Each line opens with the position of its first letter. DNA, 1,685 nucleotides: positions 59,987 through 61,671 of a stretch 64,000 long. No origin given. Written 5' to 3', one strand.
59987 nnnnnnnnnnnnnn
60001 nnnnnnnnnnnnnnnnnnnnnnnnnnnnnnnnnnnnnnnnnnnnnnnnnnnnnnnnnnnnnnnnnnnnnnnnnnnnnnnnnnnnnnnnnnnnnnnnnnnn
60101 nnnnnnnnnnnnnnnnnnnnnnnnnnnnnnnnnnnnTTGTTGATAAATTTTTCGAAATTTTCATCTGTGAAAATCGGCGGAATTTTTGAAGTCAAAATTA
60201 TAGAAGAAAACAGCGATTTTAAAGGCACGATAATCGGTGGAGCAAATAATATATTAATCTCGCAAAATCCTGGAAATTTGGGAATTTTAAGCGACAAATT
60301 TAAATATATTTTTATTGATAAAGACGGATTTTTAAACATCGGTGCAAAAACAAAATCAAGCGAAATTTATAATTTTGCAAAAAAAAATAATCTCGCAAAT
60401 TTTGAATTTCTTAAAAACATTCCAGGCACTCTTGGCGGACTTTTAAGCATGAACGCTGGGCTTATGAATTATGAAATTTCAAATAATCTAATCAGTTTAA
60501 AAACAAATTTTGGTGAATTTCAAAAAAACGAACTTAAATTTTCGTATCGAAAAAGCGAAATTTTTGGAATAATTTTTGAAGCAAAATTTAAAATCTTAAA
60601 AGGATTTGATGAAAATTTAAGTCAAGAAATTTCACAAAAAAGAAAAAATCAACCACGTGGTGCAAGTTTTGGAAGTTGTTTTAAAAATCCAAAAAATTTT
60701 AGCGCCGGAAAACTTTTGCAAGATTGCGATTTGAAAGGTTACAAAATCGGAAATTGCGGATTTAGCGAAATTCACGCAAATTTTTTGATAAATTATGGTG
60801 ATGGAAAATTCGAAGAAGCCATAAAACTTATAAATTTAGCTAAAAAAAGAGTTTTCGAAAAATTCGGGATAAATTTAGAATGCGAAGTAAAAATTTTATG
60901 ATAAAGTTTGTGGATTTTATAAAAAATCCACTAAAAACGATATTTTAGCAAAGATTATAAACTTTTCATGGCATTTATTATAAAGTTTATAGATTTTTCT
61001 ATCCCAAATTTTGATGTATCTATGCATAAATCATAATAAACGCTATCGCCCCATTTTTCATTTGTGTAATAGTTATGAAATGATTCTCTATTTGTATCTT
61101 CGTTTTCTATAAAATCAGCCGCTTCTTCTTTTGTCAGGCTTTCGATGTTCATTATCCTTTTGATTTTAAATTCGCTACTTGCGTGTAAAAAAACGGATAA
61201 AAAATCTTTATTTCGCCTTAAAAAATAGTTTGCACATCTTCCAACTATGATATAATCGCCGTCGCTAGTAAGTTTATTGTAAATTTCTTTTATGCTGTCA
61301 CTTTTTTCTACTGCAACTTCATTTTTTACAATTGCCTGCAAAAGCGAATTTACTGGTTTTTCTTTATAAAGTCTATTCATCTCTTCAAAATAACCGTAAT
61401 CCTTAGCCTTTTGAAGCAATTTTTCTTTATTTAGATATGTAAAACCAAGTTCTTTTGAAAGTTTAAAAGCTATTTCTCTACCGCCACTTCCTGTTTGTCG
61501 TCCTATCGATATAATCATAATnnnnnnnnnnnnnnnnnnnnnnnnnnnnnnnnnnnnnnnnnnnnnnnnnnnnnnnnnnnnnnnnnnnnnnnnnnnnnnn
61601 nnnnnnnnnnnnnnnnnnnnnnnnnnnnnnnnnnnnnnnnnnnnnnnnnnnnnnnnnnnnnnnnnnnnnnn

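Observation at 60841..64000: Duplicated murB 3' end next to an integrase fragment: likely boundary of an integrated element using murB as attB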

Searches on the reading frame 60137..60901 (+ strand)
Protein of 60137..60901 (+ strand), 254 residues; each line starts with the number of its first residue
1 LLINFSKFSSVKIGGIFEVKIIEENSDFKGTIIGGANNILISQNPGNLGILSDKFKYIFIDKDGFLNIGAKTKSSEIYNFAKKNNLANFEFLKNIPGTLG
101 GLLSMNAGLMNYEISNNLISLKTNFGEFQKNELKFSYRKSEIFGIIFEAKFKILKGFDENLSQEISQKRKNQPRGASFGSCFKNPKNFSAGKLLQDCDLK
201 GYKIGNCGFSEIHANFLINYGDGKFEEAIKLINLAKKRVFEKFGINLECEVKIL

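Call 6: search_protein_families(library=pfam, proteins=[window:60137-60901:+], max_evalue=0.01)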
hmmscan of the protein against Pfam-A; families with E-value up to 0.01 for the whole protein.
window:60137-60901:+ (254 aa): 2 families
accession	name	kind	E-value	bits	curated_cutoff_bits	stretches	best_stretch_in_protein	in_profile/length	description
PF02873.21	MurB_C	-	2.8e-27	95.2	27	1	163-254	7-99/99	UDP-N-acetylenolpyruvoylglucosamine reductase, C-terminal domain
PF01565.28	FAD_binding_4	-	2.1e-05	24.6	26.4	1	27-122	24-127/139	FAD binding domain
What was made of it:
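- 60137..60901 (+): Intact murB (254 aa), the functional copy. Pfam MurB_C E=2.8e-27 (call 6).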

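Call 8: find_encoding_contigs(protein=window:60137-60901:+, flank=10000, max_places=6)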
Protein window:60137-60901:+ (254 aa): 21 contigs read that carry it; 6 places shown.
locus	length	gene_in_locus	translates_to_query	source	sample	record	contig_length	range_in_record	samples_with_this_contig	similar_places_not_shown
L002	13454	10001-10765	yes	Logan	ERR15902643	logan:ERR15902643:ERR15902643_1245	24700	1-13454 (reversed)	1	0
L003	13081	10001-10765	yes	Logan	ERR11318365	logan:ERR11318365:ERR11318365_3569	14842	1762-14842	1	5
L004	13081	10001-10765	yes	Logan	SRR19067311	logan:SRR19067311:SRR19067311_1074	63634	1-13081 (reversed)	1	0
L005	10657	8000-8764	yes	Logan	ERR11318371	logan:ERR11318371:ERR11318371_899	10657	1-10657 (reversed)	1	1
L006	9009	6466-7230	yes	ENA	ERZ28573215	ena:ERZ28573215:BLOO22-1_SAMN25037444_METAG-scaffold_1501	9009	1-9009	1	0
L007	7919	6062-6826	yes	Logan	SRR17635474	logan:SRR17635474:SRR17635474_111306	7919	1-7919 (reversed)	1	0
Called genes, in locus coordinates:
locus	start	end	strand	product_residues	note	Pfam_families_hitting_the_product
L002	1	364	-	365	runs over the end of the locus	PF02086:MethyltransfD12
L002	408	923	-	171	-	PF00719:Pyrophosphatase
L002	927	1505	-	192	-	PF00406:ADK, PF13207:AAA_17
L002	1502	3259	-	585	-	PF01336:tRNA_anti-codon, PF00152:tRNA-synt_2, PF02938:GAD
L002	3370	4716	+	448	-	PF03616:Glt_symporter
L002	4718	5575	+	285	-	PF00892:EamA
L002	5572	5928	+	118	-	PF01219:DAGK_prokar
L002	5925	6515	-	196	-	-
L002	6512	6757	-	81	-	-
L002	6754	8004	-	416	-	PF03952:Enolase_N, PF00113:Enolase_C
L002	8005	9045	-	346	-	PF00154:RecA_N, PF08423:Rad51, PF06745:ATPase, PF27531:MT3502_N (weak), PF01637:ATPase_2 (weak), PF21096:RecA_C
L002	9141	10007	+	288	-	PF02621:VitK2_biosynth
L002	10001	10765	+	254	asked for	PF01565:FAD_binding_4 (faint), PF02873:MurB_C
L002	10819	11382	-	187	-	PF13189:Cytidylate_kin2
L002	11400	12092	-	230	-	PF04172:LrgB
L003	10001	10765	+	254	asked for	PF01565:FAD_binding_4 (faint), PF02873:MurB_C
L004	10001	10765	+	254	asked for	PF01565:FAD_binding_4 (faint), PF02873:MurB_C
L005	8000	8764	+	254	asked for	PF01565:FAD_binding_4 (faint), PF02873:MurB_C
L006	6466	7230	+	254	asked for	PF01565:FAD_binding_4 (faint), PF02873:MurB_C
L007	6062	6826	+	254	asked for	PF01565:FAD_binding_4 (faint), PF02873:MurB_C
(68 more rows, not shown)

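Call 9: find_related_loci(query=window:60137-60901:+, collection=genome_contigs, flank=10000)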
Query window:60137-60901:+ (254 aa) in genome_contigs; peptide patterns used: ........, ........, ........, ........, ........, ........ (x = any residue, [..] = any of these).
137 stretches matched a pattern; 1 encode a relative of the query (tblastn E <= 1e-3); 1 distinct loci.
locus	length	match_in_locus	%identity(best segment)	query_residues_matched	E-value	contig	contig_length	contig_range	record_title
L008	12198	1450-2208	50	3-254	2e-75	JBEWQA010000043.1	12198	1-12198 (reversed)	MAG: Candidatus Sulfurimonas kebritensis isolate Kbt_01 NODE_2655_length_12198_cov_33.264515, whole genome shotgun seque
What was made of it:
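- Tried and rejected: The genome_contigs scan with murB returned only a Sulfurimonas locus at 50% identity (call 9), so the source species is apparently not in that collection.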

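Call 19: find_homologous_proteins(query=window:60137-60901:+, max_evalue=1e-30)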
Query window:60137-60901:+ (254 aa): 1206 proteins with E <= 1e-30 among 1866 candidates; the best 120 are listed.
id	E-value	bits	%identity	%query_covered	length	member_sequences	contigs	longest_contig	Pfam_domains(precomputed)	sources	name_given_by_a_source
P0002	1.0e-157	541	100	100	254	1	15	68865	PF01565.29,PF02873.22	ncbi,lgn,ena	-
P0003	2.7e-122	425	80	100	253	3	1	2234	PF02873.22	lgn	-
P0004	9.8e-110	384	73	99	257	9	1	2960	PF02873.22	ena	-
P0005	1.3e-108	380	71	99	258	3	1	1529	PF02873.22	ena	-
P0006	2.1e-108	380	69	99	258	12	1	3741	PF02873.22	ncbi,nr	ncbi:MAG: UDP-N-acetylmuramate dehydrogenase [Campylobacter sp.]|nr:UDP-N-acetylmuramate dehydrogena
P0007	3.3e-108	379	73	99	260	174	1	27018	PF02873.22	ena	-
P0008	3.1e-107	376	70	100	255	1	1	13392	PF02873.22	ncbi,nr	ncbi:MAG: UDP-N-acetylmuramate dehydrogenase [Campylobacter sp.]|nr:UDP-N-acetylmuramate dehydrogena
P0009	3.1e-106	373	71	99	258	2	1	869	PF02873.22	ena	-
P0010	2.4e-105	370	68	99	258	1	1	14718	PF02873.22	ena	-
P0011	2.7e-105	370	69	100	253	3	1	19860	PF02873.22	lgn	-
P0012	3.8e-105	369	69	99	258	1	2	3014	PF02873.22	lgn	-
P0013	3.9e-105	369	69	99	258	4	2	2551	PF02873.22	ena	-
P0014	6.3e-105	368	68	100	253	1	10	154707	PF02873.22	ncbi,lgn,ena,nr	ncbi:MAG: UDP-N-acetylmuramate dehydrogenase [Campylobacteraceae bacterium]|nr:UDP-N-acetylmuramate 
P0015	6.5e-105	368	68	99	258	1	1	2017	PF02873.22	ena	-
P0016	8.2e-105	368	69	99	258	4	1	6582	PF02873.22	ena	-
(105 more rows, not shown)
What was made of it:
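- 60137..60901 (+): Orthologues in relatives are 68-80% identical (call 19).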

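Call 21: find_encoding_contigs(protein=P0003, flank=8000, max_places=3)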
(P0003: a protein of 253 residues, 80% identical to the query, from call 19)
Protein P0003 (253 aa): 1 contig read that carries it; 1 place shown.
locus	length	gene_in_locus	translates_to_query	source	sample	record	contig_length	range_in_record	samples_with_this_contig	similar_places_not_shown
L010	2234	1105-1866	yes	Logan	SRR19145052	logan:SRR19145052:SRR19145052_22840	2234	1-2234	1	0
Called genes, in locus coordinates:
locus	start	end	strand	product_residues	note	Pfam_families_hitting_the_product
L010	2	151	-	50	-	?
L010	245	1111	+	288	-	PF02621:VitK2_biosynth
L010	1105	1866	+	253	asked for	PF02873:MurB_C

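Call 22: find_encoding_contigs(protein=P0007, flank=8000, max_places=2)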
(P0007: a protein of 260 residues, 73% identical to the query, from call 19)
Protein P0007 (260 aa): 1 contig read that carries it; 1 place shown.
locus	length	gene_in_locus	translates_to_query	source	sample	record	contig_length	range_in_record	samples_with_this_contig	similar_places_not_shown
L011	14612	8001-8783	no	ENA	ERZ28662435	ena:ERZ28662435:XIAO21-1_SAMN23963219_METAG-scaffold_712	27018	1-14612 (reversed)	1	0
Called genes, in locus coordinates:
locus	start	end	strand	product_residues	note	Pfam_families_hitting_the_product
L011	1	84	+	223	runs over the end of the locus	PF00528:BPD_transp_1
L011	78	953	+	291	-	PF00005:ABC_tran, PF13304:AAA_21 (faint)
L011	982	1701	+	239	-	PF13531:SBP_bac_11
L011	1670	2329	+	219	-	PF00528:BPD_transp_1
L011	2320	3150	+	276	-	PF02749:QRPTase_N, PF01729:QRPTase_C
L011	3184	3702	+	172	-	PF00857:Isochorismatase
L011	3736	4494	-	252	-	PF08543:Phos_pyr_kin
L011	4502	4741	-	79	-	-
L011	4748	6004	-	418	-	PF03952:Enolase_N, PF00113:Enolase_C, PF13378:MR_MLE_C (weak)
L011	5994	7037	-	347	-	PF00154:RecA_N, PF06745:ATPase, PF08423:Rad51, PF13481:AAA_25 (faint), PF27531:MT3502_N (weak), PF21096:RecA_C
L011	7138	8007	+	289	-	PF02621:VitK2_biosynth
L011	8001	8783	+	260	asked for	PF02873:MurB_C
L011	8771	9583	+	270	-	-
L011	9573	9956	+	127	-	-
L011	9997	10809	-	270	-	PF00459:Inositol_P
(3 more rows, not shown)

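Call 27: find_encoding_contigs(protein=P0008, flank=7000, max_places=1)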
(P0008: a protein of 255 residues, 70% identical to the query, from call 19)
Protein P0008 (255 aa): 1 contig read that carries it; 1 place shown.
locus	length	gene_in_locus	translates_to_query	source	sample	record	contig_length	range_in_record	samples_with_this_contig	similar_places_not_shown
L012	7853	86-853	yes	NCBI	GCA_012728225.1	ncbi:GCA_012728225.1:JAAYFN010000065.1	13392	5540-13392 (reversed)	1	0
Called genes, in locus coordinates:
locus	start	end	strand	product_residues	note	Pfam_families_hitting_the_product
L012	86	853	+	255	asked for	PF02873:MurB_C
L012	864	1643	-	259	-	PF00459:Inositol_P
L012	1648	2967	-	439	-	PF00285:Citrate_synt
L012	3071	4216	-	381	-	PF00999:Na_H_Exchanger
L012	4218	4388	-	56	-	-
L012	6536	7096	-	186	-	PF22769:DCD, PF00692:dUTPase (faint)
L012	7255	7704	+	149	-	PF00364:Biotin_lipoyl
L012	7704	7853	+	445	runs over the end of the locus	PF00289:Biotin_carb_N, PF02222:ATP-grasp, PF02655:ATP-grasp_3 (weak), PF02786:CPSase_L_D2, PF07478:Dala_Dala_lig_C, PF02785:Biotin_carb_C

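Call 28: find_encoding_contigs(protein=P0014, flank=7000, max_places=1)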
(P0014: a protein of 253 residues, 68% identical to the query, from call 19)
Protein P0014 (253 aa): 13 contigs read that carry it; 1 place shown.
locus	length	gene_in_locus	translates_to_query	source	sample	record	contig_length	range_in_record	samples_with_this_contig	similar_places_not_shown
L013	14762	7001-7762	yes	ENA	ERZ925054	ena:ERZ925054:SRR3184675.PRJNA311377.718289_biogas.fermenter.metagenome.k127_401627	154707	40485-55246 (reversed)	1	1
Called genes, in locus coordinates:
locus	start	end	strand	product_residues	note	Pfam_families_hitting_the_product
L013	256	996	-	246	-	PF08543:Phos_pyr_kin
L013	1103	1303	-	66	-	PF04328:Sel_put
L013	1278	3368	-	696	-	PF02554:CstA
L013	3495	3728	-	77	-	-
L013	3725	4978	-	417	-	PF03952:Enolase_N, PF00113:Enolase_C, PF13378:MR_MLE_C (weak)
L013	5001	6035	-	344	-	PF00154:RecA_N, PF08423:Rad51, PF06745:ATPase, PF13481:AAA_25 (faint), PF27531:MT3502_N, PF21096:RecA_C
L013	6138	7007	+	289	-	PF02621:VitK2_biosynth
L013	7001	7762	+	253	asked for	PF02873:MurB_C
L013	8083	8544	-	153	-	-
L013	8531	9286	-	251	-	PF00459:Inositol_P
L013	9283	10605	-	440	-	PF00285:Citrate_synt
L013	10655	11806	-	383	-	PF00999:Na_H_Exchanger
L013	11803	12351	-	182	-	PF00149:Metallophos, PF12850:Metallophos_2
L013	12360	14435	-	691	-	PF01751:Toprim, PF01131:Topoisom_bac, PF01396:Zn_ribbon_Top1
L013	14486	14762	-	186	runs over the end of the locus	PF22769:DCD, PF00692:dUTPase (faint)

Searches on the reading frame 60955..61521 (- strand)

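Call 6: search_protein_families(library=pfam, proteins=[window:60955-61521:-], max_evalue=0.01)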
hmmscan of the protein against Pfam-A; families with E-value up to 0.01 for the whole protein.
window:60955-61521:- (188 aa): 1 family
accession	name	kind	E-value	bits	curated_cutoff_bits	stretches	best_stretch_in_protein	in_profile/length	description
PF13189.12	Cytidylate_kin2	-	3.6e-44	151.5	28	1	3-171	1-176/176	Cytidylate kinase-like family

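Call 48: search_protein_families(library=ncbifam, proteins=[window:60955-61521:-], max_evalue=0.01)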
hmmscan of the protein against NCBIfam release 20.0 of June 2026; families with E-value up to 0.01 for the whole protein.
window:60955-61521:- (188 aa): 1 family
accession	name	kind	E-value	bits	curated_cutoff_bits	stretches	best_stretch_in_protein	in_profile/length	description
TIGR02173.1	cyt_kin_arch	equivalog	1.5e-12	47.8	102.1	1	2-184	1-167/169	(d)CMP kinase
